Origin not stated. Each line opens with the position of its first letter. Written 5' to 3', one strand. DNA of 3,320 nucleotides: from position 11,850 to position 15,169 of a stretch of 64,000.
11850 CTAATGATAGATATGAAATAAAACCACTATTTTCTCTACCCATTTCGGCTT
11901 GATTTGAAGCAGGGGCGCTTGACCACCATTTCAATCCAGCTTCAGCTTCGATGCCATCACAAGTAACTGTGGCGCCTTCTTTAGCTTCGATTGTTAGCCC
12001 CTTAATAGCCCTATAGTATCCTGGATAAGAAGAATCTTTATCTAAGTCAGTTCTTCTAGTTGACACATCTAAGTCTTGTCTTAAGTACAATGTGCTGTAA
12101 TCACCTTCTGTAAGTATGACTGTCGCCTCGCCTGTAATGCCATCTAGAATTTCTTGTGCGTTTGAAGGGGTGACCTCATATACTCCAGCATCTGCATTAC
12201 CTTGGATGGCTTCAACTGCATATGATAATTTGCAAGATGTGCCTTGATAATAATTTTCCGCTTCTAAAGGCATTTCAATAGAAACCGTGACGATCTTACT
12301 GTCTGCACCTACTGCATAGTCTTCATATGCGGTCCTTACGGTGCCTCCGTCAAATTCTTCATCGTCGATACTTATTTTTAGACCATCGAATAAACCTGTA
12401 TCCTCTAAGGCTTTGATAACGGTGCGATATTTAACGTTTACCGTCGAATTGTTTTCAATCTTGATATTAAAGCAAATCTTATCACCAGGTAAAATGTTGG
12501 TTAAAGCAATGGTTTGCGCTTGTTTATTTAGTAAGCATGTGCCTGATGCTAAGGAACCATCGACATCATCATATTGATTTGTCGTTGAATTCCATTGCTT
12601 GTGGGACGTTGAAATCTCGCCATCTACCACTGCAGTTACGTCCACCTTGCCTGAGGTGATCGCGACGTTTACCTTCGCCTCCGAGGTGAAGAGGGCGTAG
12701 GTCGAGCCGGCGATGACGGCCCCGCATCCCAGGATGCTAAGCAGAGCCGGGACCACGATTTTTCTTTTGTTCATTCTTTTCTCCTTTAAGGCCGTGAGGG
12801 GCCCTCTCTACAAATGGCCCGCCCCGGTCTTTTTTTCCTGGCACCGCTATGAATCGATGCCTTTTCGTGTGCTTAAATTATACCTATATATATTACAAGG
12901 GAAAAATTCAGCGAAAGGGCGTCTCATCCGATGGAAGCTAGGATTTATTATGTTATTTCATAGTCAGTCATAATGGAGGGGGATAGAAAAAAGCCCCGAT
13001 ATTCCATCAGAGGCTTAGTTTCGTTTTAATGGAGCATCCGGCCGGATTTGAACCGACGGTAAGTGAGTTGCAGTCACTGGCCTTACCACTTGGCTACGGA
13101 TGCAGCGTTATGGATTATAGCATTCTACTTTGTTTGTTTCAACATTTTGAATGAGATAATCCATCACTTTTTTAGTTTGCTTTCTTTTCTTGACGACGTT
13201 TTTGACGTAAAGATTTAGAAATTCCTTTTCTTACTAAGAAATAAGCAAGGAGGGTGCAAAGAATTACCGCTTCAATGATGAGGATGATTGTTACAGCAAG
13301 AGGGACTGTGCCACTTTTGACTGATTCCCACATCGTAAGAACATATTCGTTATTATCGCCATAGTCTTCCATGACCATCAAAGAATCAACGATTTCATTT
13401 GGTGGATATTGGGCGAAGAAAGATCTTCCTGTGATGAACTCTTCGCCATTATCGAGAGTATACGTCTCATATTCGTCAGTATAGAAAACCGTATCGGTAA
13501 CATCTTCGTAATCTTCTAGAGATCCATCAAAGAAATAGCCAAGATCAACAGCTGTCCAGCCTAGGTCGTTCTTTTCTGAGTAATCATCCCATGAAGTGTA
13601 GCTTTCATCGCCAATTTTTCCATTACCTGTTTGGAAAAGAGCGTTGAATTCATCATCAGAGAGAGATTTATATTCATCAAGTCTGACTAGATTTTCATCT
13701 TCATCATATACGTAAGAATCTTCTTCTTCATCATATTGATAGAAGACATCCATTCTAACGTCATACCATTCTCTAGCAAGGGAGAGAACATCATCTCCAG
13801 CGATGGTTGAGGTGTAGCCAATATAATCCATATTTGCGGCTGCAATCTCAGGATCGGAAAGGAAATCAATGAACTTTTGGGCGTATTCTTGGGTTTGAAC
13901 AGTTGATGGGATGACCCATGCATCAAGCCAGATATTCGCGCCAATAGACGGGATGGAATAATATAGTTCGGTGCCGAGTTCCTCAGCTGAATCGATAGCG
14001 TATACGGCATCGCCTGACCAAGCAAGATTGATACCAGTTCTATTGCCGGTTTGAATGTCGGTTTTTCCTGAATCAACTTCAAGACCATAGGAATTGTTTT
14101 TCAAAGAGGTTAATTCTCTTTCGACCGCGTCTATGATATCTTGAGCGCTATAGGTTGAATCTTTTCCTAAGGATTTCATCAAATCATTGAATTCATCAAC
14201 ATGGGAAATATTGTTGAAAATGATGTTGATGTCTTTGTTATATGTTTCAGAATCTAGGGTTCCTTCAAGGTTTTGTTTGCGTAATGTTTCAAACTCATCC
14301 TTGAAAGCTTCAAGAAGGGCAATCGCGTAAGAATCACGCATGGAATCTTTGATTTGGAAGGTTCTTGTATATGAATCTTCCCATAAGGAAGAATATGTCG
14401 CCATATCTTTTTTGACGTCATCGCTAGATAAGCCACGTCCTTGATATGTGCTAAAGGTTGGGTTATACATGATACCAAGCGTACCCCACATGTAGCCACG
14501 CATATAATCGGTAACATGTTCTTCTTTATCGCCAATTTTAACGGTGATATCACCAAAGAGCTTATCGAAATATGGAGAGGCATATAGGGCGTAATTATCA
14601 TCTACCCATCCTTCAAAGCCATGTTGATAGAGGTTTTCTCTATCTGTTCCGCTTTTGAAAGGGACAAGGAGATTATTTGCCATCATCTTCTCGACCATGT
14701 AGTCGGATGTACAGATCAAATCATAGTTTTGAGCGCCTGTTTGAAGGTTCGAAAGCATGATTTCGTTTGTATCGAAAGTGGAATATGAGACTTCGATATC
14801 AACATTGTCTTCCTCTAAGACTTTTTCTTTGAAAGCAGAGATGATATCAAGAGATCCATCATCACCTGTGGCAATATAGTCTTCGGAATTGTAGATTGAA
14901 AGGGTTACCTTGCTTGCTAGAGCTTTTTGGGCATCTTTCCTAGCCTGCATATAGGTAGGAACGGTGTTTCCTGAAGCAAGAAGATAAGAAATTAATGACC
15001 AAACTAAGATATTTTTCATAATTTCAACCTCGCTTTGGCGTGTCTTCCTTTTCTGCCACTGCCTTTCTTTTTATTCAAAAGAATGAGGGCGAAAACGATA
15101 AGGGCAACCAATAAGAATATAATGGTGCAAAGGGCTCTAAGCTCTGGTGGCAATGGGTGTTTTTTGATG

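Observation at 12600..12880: Abrupt high-GC patch covering the leader and signal-peptide codons of the TasA-like gene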

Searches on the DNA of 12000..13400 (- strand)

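Call 7: search_rna_families(source=window, start=12000, end=13400, threshold=evalue, max_evalue=10)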
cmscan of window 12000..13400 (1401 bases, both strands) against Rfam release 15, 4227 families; matches with E-value up to 10: 13.
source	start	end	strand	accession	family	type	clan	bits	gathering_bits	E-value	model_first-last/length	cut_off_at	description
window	13033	13103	-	RF00005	tRNA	Gene; tRNA;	CL00001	61.3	29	1.7e-12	1-71/71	no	tRNA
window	13032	13103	+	RF04354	Plastid-ycf2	Cis-reg;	-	30.4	65.7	0.00061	1-75/75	no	Plastid-ycf2 5UTR RNA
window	12437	12493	-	RF01587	snoR10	Gene; snRNA; snoRNA; CD-box;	-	26.6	65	0.47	1-71/71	no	small nucleolar RNA snoR10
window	13110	13167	-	RF02427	SpF10_sRNA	Gene; sRNA;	-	21.8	60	0.31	1-57/57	no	Streptococcus sRNA SpF10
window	13196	13290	+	RF04180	BTnc231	Gene; sRNA;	-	21.3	80.4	0.12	1-154/154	no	Bacteroides sRNA BTnc231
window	13110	13164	+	RF03503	mir-547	Gene; miRNA;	-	18.3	90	0.98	1-78/78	no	mir-547 microRNA precursor family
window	12544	12600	-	RF03559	mir-8303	Gene; miRNA;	-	18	90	1.5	1-58/58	no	mir-8303 microRNA precursor family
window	12448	12483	-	RF01362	CRISPR-DR49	Gene; CRISPR;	-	17.8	41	7.2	1-47/47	no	CRISPR RNA direct repeat element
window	13193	13258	-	RF03032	narK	Cis-reg;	-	17.4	43.2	1.8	1-72/72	no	narK RNA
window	13145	13219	+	RF00315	snoJ33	Gene; snRNA; snoRNA; CD-box;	-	17.4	45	2.3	1-81/81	no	Small nucleolar RNA J33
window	13108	13166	+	RF04282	mir-507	Gene; miRNA;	CL00136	16.3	79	4.4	1-82/82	no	mir-507 microRNA precursor family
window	12780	12845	-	RF03115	KDPG-aldolase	Gene; sRNA;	-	16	54.6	5.7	1-88/88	no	KDPG-aldolase RNA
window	12893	13025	+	RF02158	NPPA-AS1_3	Gene; lncRNA;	-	13.9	55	3.3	1-108/108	no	NPPA antisense RNA 1 conserved region 3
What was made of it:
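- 12775..12870 (-): 5' leader, GC 0.53. It contains hairpin 1 (12861-12840), hairpin 2 (12827-12792) and the Shine-Dalgarno sequence AAAGGAG (12787-12781). No Rfam family matches (call 7).
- On Known cis-regulatory RNA (riboswitch, T-box, leader families in Rfam 15): The best hit in the leader is KDPG-aldolase RNA at 16 bits against 54.6, E = 5.7 (call 7).
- Tried and rejected: Rfam scan of 12000-13400: no leader family (call 7).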

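Call 50: search_dna_similar(query=window:12640-12880:-, collection=plasmids, mode=distant, max_evalue=0.01, max_rows=10)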
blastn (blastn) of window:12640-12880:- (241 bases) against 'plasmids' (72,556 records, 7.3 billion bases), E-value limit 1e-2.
No match.

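Call 51: search_dna_similar(query=window:12640-12880:-, collection=phages, mode=distant, max_evalue=0.01, max_rows=10)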
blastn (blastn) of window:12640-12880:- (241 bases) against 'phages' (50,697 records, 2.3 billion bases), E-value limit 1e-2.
No match.
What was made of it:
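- Tried and rejected: Plasmid and phage collections searched with blastn in distant mode: no match (calls 50, 51).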

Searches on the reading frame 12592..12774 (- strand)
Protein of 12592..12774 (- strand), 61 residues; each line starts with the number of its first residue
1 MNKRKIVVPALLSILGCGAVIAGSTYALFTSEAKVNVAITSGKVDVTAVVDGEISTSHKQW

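Call 30: find_related_loci(query=A2, collection=genome_contigs, flank=4000)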
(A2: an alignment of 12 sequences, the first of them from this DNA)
Query A2 (61 aa) in genome_contigs; peptide patterns used: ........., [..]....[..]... (x = any residue, [..] = any of these).
68 stretches matched a pattern; 50 encode a relative of the query (tblastn E <= 1e-3); 49 distinct loci.
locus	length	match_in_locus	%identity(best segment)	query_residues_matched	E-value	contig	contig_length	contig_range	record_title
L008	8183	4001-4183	93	1-61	4e-35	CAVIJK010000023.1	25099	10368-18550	bacterium isolate H07616-L1_cleanbin_000030 genome assembly, contig: Spades_H07616-L1_contig_1260, whole genome shotgun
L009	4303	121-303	87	1-61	2e-32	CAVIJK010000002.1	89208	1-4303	bacterium isolate H07616-L1_cleanbin_000030 genome assembly, contig: Spades_H07616-L1_contig_89, whole genome shotgun se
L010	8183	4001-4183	70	1-61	1e-27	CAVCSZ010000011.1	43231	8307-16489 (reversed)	bacterium isolate H07602-L1_cleanbin_000020 genome assembly, contig: Spades_H07602-L1_contig_419, whole genome shotgun s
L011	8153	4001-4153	90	1-51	3e-26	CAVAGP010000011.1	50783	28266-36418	Faecalibacillus sp. isolate H07605-L1_cleanbin_000015 genome assembly, contig: Spades_H07605-L1_contig_226, whole genome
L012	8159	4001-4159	72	9-61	6e-24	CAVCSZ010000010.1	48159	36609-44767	bacterium isolate H07602-L1_cleanbin_000020 genome assembly, contig: Spades_H07602-L1_contig_344, whole genome shotgun s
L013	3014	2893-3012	78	6-45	2e-17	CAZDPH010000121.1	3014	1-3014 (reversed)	MAG TPA_asm: uncultured Staphylococcaceae bacterium isolate binchicken_co323_322 genome assembly, contig: NODE_37953_len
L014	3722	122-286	58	1-52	2e-16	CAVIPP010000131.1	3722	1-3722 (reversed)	Oscillospiraceae bacterium isolate H07676-L1_cleanbin_000086 genome assembly, contig: Spades_H07676-L1_contig_18649, who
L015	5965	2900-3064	58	1-55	4e-16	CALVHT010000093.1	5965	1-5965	MAG: uncultured Clostridia bacterium isolate BRZ_KL__bin53 genome assembly, contig: BRZ_KL__NODE_13630_length_5965_cov_4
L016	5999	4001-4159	62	1-50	6e-16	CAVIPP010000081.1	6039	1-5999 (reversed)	Oscillospiraceae bacterium isolate H07676-L1_cleanbin_000086 genome assembly, contig: Spades_H07676-L1_contig_10522, who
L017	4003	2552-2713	57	1-51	2e-15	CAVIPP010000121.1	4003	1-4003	Oscillospiraceae bacterium isolate H07676-L1_cleanbin_000086 genome assembly, contig: Spades_H07676-L1_contig_17131, who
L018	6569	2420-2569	58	3-52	6e-15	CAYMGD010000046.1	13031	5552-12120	MAG TPA_asm: uncultured Coprobacillus sp. isolate SRP225648_co1_120 genome assembly, contig: NODE_12122_length_13031_cov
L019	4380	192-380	49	1-60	7e-15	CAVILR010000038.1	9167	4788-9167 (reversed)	Lachnospiraceae bacterium isolate H07676-L1_cleanbin_000045 genome assembly, contig: Spades_H07676-L1_contig_6379, whole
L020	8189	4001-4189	48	1-60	1e-14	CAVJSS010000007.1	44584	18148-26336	uncultured Eubacteriales bacterium isolate H07682-L1_cleanbin_000032 genome assembly, contig: Spades_H07682-L1_contig_52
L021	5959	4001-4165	49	3-61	6e-14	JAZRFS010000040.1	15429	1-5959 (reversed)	MAG: Eubacteriales bacterium isolate T1900045494_YK20190188.MAGScoT_cleanbin_000037 SGB_7411_k141_1648528, whole genome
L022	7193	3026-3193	52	1-53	5e-14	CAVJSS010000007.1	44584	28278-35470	uncultured Eubacteriales bacterium isolate H07682-L1_cleanbin_000032 genome assembly, contig: Spades_H07682-L1_contig_52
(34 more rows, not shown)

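Call 39: find_homologous_proteins(query=window:12592-12774:-, max_evalue=0.001)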
Query seq(61 aa) (61 aa): 3 proteins with E <= 0.001 among 3 candidates.
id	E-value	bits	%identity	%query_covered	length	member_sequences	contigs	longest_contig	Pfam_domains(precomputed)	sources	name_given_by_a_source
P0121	7.5e-16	74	78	84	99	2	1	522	-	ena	-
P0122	5.0e-15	72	89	74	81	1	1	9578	-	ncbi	-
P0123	2.0e-11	61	60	85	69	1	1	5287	-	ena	-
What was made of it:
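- Tried and rejected: Protein search with the 61-aa head alone returned only three short proteins (call 39).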

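Call 41: find_encoding_contigs(protein=P0122, flank=6000, max_places=4)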
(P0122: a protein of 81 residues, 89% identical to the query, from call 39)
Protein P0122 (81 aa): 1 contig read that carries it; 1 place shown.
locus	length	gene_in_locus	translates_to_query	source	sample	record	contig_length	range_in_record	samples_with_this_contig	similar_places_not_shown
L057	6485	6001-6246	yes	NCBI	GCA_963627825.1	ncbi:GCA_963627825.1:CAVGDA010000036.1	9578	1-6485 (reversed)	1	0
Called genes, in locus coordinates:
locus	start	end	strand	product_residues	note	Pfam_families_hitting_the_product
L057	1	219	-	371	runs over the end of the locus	-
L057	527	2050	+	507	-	PF00005:ABC_tran, PF08402:TOBE_2 (weak)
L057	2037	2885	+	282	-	PF00528:BPD_transp_1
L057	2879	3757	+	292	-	PF00528:BPD_transp_1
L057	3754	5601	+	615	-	PF13416:SBP_bac_8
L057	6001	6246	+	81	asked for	-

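Call 69: search_protein_families(library=ncbifam, proteins=[L009:121-1677:+, L058:116-1594:+], max_evalue=0.01)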
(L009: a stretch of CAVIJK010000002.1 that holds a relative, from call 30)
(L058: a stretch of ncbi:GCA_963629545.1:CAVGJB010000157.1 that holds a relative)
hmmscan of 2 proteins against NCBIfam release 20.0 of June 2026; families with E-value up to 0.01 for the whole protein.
L009:121-1677:+ (518 aa): 1 family
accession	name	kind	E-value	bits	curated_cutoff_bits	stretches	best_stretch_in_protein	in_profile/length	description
TIGR04088.1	cognate_SipW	domain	0.00042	20.4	19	1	18-44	8-34/34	SipW-dependent-type signal peptide-containing protein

L058:116-1594:+ (492 aa): 1 family
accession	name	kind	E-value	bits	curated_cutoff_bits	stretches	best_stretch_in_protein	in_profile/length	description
TIGR04088.1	cognate_SipW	domain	6.1e-05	23.1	19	1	18-44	8-34/34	SipW-dependent-type signal peptide-containing protein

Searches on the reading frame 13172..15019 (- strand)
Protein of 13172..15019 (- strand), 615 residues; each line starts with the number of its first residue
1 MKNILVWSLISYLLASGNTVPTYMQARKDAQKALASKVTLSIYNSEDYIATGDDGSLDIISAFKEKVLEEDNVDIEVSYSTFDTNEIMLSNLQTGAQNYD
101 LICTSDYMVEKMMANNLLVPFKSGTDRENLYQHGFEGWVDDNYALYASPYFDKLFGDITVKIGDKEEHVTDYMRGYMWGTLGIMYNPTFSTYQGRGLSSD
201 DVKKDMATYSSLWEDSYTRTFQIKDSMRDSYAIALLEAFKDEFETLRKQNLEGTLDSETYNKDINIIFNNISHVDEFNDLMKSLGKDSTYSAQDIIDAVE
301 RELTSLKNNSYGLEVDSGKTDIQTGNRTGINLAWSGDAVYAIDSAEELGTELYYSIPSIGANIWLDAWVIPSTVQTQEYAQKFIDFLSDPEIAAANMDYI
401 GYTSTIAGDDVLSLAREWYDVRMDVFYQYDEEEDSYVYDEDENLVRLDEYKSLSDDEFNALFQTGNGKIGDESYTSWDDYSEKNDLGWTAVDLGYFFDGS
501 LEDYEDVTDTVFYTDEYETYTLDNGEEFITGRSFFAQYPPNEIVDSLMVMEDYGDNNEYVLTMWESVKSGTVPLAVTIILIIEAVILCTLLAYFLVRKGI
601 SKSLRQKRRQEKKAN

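Call 9: search_protein_families(library=pfam, proteins=[window:13172-15019:-], max_evalue=0.01)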
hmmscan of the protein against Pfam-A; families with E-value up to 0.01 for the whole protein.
window:13172-15019:- (615 aa): 2 families
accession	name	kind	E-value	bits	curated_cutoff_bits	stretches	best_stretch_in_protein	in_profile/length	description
PF13416.11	SBP_bac_8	-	3.1e-13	50.6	27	1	69-405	7-261/279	Bacterial extracellular solute-binding protein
PF13343.11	SBP_bac_6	-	0.00038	20.4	24.6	1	328-401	152-216/245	Bacterial extracellular solute-binding protein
